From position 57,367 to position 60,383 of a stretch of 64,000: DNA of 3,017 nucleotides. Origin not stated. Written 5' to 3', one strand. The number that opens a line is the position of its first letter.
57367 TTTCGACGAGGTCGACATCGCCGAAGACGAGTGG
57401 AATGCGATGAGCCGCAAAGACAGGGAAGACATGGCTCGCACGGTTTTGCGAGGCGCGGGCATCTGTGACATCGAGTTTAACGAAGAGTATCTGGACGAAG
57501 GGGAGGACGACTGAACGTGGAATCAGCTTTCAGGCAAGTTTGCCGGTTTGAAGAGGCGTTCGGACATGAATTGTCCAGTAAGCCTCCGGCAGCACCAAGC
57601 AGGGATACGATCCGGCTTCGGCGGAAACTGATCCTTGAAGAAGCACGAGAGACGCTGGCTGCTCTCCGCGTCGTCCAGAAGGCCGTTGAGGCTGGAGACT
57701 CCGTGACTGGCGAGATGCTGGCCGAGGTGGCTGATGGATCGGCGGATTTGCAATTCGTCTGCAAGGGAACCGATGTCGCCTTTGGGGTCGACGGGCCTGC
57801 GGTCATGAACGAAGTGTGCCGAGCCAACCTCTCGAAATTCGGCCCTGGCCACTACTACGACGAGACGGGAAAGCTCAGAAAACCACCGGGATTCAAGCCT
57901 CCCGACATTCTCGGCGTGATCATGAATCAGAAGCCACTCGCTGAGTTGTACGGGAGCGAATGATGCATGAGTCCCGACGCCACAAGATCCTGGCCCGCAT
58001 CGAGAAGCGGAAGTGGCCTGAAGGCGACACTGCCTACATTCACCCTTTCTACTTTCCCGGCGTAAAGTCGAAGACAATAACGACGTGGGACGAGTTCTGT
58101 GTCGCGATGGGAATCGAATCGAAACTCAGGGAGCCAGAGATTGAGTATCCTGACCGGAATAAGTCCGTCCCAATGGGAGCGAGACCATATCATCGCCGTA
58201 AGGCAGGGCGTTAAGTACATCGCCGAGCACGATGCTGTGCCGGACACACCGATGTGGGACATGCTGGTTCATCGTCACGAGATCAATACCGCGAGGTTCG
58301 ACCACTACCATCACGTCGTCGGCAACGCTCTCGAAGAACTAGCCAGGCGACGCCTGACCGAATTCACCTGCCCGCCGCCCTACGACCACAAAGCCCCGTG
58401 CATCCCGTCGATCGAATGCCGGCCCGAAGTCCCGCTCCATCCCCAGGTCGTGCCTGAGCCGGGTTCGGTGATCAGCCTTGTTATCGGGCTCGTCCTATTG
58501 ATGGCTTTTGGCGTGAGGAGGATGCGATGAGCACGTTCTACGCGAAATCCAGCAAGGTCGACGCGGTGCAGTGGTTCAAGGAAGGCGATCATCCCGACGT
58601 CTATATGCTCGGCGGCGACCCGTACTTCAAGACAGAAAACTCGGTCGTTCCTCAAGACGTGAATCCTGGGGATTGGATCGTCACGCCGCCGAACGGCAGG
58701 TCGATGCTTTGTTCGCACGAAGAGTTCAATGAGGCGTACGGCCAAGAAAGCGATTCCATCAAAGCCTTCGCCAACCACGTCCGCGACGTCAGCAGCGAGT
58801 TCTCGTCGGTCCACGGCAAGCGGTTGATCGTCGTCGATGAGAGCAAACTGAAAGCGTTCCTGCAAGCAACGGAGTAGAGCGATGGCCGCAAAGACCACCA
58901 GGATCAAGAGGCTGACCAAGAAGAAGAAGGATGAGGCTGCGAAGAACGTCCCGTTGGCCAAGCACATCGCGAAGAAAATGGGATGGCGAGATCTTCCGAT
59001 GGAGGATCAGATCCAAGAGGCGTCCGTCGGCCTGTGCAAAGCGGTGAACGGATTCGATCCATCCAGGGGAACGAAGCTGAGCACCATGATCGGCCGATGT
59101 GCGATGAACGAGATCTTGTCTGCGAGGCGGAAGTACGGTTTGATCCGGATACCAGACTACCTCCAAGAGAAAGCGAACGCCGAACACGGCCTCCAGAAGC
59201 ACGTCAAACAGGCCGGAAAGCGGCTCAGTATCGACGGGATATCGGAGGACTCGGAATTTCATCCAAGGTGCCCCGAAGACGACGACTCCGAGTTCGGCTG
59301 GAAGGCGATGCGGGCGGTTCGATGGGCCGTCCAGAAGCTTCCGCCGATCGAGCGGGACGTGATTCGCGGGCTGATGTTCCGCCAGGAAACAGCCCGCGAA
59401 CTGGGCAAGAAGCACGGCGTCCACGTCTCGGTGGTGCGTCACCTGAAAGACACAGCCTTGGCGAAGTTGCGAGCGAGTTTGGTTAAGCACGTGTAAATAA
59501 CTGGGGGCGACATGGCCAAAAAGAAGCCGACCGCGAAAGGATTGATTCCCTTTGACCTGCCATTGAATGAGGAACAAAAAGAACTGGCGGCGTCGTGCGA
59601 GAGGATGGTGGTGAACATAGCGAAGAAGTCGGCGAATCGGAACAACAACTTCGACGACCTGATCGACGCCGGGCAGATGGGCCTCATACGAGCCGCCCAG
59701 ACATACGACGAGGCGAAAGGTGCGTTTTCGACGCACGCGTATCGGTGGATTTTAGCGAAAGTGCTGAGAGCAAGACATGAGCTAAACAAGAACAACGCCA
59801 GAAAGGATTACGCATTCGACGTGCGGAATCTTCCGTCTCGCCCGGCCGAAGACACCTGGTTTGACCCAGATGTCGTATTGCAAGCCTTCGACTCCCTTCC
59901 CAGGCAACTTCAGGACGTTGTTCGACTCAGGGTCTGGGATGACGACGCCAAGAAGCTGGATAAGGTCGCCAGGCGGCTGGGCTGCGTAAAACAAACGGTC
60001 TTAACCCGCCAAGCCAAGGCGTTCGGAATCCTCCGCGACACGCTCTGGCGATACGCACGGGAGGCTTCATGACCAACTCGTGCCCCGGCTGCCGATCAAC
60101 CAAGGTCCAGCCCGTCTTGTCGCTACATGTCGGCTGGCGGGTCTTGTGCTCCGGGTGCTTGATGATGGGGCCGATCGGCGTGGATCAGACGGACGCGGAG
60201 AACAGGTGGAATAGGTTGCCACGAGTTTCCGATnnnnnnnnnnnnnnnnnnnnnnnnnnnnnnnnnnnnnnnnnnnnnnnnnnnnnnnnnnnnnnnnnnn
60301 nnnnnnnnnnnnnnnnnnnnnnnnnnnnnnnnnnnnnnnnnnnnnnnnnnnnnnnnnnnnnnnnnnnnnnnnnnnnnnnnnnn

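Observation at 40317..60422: Anti-restriction set: two to three Lar-like zinc-ribbon proteins plus a C5-cytosine methyltransferase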

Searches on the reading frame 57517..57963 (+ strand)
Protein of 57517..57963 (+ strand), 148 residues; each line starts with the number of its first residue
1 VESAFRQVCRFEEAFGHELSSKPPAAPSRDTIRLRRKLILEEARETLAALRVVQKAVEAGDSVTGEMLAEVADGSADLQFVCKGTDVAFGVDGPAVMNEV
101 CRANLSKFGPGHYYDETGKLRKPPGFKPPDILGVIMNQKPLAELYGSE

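Call 50: search_protein_families(library=pfam, proteins=[window:57517-57963:+], max_evalue=0.01)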
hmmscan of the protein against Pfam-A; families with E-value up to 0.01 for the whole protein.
window:57517-57963:+ (148 aa): 1 family
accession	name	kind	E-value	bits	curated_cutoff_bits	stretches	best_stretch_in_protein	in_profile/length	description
PF01503.22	PRA-PH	-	2.3e-09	38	21.3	1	8-104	1-86/86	Phosphoribosyl-ATP pyrophosphohydrolase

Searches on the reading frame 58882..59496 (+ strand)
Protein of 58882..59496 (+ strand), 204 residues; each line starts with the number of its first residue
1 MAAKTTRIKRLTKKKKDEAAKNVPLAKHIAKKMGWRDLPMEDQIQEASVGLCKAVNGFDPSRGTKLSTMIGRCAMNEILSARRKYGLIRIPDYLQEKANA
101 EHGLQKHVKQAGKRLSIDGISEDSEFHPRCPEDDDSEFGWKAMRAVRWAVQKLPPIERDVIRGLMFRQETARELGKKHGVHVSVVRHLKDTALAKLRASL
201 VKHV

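Call 22: search_protein_families(library=pfam, proteins=[window:58882-59496:+], max_evalue=0.1)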
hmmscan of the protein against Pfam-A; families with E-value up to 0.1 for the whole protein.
window:58882-59496:+ (204 aa): 2 families
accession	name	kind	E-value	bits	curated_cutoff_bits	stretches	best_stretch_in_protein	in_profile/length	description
PF04542.20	Sigma70_r2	-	1.6e-11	44.2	24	1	21-84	4-67/71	Sigma-70 region 2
PF04545.22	Sigma70_r4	-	6.8e-07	29.1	24.1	1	149-198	1-50/50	Sigma-70, region 4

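Call 65: search_protein_families(library=ncbifam, proteins=[window:58882-59496:+], max_evalue=0.01)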
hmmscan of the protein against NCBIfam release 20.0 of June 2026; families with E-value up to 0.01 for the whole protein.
window:58882-59496:+ (204 aa): 44 families (the best 25 are shown)
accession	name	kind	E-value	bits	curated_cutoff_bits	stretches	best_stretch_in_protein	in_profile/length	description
TIGR02937.1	sigma70-ECF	superfamily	4.7e-17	62.1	42.9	1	21-198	9-163/165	sigma-70 family RNA polymerase sigma factor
TIGR02980.1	SigBFG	subfamily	3e-15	56.5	234.35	2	20-122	10-114/227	SigB/SigF/SigG family RNA polymerase sigma factor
TIGR02997.1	Sig70-cyanoRpoD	subfamily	1.9e-14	53.6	384.5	1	7-125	68-188/298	RNA polymerase sigma factor, RpoD/SigA family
NF004471.0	PRK05803.1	subfamily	4.7e-14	52.2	252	1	20-84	57-121/235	RNA polymerase sporulation sigma factor SigK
TIGR02846.1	spore_sigmaK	equivalog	1.2e-13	51.1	298.65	1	19-89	54-124/227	RNA polymerase sporulation sigma factor SigK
TIGR02393.1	RpoD_Cterm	equivalog_domain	3e-12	46.7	354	1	19-124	6-113/238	RNA polymerase sigma factor RpoD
NF005693.0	PRK07500.1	equivalog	9.4e-12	44.6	315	2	25-69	52-96/289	RNA polymerase factor sigma-32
NF005514.0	PRK07122.1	subfamily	1.1e-11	44.3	372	1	12-96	39-124/264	RNA polymerase sigma factor SigF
TIGR02885.1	spore_sigF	equivalog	3.5e-11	43.4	321.45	1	20-127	18-126/231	RNA polymerase sporulation sigma factor SigF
NF041931.2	MzaA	equivalog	4.2e-11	42.4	800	1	8-124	470-588/726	MZA anti-phage system associated sigma-70 family RNA polymerase sigma factor MzaA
NF006158.0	PRK08301.1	equivalog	7.1e-11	42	339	1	19-86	65-132/241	RNA polymerase sporulation sigma factor SigE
NF005143.0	PRK06596.1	subfamily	7.3e-11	42.1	241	1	10-68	40-103/285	RNA polymerase factor sigma-32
NF004615.0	PRK05949.1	subfamily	7.6e-11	41.5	530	1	8-114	86-194/327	RNA polymerase sigma factor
TIGR02835.1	spore_sigmaE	equivalog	1.1e-10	41.3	348.6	1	20-97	59-136/234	RNA polymerase sporulation sigma factor SigE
NF005643.0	PRK07406.1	equivalog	1.8e-10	40.4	500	1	8-102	155-250/397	RNA polymerase sigma factor RpoD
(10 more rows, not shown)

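Call 66: search_protein_families(library=phrogs, proteins=[window:58882-59496:+], max_evalue=0.01)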
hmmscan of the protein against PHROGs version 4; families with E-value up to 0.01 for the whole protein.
window:58882-59496:+ (204 aa): 4 families
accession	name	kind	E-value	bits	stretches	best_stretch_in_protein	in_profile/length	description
phrog_351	-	transcription regulation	3e-29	103.2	1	19-199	509-725/928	RNA polymerase sigma factor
phrog_1740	-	transcription regulation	3.3e-08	33.5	1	20-203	63-219/567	RNA polymerase sigma factor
phrog_21612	-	transcription regulation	5e-05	23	1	3-99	3-99/600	RNA polymerase sigma factor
phrog_13787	-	unknown function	0.0023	19.1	1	145-200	114-168/172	-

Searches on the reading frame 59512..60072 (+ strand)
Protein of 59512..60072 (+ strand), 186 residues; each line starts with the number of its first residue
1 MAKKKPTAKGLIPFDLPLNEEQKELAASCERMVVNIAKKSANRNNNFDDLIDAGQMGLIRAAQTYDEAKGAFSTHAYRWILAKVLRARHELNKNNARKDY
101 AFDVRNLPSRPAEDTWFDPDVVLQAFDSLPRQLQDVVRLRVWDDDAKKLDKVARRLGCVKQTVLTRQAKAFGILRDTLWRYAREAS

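Call 22: search_protein_families(library=pfam, proteins=[window:59512-60072:+], max_evalue=0.1)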
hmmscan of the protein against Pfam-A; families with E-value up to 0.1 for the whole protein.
window:59512-60072:+ (186 aa): 3 families
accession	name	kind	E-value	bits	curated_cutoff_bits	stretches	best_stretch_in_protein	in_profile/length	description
PF04542.20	Sigma70_r2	-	1.3e-11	44.5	24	1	27-87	3-64/71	Sigma-70 region 2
PF04545.22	Sigma70_r4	-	0.01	15.8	24.1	1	125-175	1-49/50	Sigma-70, region 4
PF05225.22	HTH_psq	-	0.011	15.8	20.4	0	168-184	23-39/45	helix-turn-helix, Psq domain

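Call 65: search_protein_families(library=ncbifam, proteins=[window:59512-60072:+], max_evalue=0.01)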
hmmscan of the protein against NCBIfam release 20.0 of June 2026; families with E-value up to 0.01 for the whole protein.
window:59512-60072:+ (186 aa): 41 families (the best 25 are shown)
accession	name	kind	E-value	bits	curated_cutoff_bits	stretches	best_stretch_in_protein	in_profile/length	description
TIGR02937.1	sigma70-ECF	superfamily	2.6e-16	59.7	42.9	1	22-176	3-163/165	sigma-70 family RNA polymerase sigma factor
TIGR02997.1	Sig70-cyanoRpoD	subfamily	6.1e-16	58.5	384.5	1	24-87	78-142/298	RNA polymerase sigma factor, RpoD/SigA family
TIGR02393.1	RpoD_Cterm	equivalog_domain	7e-15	55.3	354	1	22-87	2-68/238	RNA polymerase sigma factor RpoD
NF005643.0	PRK07406.1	equivalog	1.1e-14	54.3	500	1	24-87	164-228/397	RNA polymerase sigma factor RpoD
NF006666.0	PRK09210.1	equivalog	2.4e-13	50.1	572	1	21-87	133-200/370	RNA polymerase sigma factor RpoD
NF004615.0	PRK05949.1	subfamily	4.8e-12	45.4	530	1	27-87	98-159/327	RNA polymerase sigma factor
NF005920.0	PRK07921.1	subfamily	5.8e-12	45.2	464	1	25-87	95-158/328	RNA polymerase sigma factor SigB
TIGR02394.1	rpoS_proteo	equivalog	1.6e-11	44.3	378.7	1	22-89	48-116/285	RNA polymerase sigma factor RpoS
NF004565.0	PRK05901.2-3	equivalog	1.8e-11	43.6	484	1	30-87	263-321/501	RNA polymerase sigma factor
NF004562.0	PRK05901.1-4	equivalog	1.9e-11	43.2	779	1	20-88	316-385/571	RNA polymerase sigma factor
NF041931.2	MzaA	equivalog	2e-11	43.5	800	1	23-87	478-543/726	MZA anti-phage system associated sigma-70 family RNA polymerase sigma factor MzaA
TIGR02980.1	SigBFG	subfamily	5.6e-11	42.6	234.35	1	20-84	3-68/227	SigB/SigF/SigG family RNA polymerase sigma factor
NF005785.0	PRK07598.1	equivalog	6.2e-11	41.8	554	1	29-87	184-243/415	RNA polymerase sigma factor SigC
NF005693.0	PRK07500.1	equivalog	6.4e-11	41.9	315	1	23-83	43-104/289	RNA polymerase factor sigma-32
NF004207.0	PRK05657.1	equivalog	9.8e-11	41.6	394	1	27-87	96-157/329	RNA polymerase sigma factor RpoS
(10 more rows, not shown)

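Call 66: search_protein_families(library=phrogs, proteins=[window:59512-60072:+], max_evalue=0.01)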
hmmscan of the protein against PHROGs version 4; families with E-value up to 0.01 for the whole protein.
window:59512-60072:+ (186 aa): 3 families
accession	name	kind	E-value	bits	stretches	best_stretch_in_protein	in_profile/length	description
phrog_351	-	transcription regulation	3.2e-23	83.3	1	19-180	502-728/928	RNA polymerase sigma factor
phrog_36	-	transcription regulation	0.0043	17.7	1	125-177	136-186/220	transcriptional regulator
phrog_1740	-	transcription regulation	0.0073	15.8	1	78-178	109-216/567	RNA polymerase sigma factor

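Call 87: find_related_loci(query=A6, collection=viral_contigs, flank=4000)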
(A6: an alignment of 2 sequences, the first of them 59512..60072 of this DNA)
Query A6 (186 aa) in viral_contigs; peptide patterns used: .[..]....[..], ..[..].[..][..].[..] (x = any residue, [..] = any of these).
600 stretches matched a pattern, but none encodes a relative of the query by tblastn (E <= 1e-3).

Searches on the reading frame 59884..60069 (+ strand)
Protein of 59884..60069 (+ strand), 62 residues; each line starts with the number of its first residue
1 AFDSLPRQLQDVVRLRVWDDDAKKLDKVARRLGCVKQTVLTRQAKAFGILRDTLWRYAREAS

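Call 89: find_related_loci(query=A7, collection=viral_contigs, flank=4000)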
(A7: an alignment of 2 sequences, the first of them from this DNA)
Query A7 (62 aa) in viral_contigs; peptide patterns used: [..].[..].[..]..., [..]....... (x = any residue, [..] = any of these).
19 stretches matched a pattern, but none encodes a relative of the query by tblastn (E <= 1e-3).

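Call 90: find_related_loci(query=A7, collection=metagenome_contigs, flank=4000)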
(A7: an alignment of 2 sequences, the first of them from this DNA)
Query A7 (62 aa) in metagenome_contigs; peptide patterns used: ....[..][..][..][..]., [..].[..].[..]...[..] (x = any residue, [..] = any of these).
165 stretches matched a pattern; 2 encode a relative of the query (tblastn E <= 1e-3); 2 distinct loci.
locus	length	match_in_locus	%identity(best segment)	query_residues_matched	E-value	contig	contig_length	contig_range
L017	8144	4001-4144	40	5-54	2e-7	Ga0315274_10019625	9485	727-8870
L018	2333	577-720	40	5-54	4e-7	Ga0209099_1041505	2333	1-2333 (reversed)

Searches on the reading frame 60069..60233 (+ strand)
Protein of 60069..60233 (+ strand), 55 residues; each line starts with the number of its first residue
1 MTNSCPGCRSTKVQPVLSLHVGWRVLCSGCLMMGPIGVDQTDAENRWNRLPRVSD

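Call 13: search_protein_families(library=pfam, proteins=[window:60069-60233:+], max_evalue=10)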
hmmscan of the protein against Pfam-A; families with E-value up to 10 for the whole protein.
seq(55 aa): 1 family
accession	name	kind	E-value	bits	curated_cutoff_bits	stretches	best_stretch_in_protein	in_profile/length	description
PF14692.11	DUF4462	-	0.074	13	25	1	47-54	8-15/28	Domain of unknown function (DUF4462)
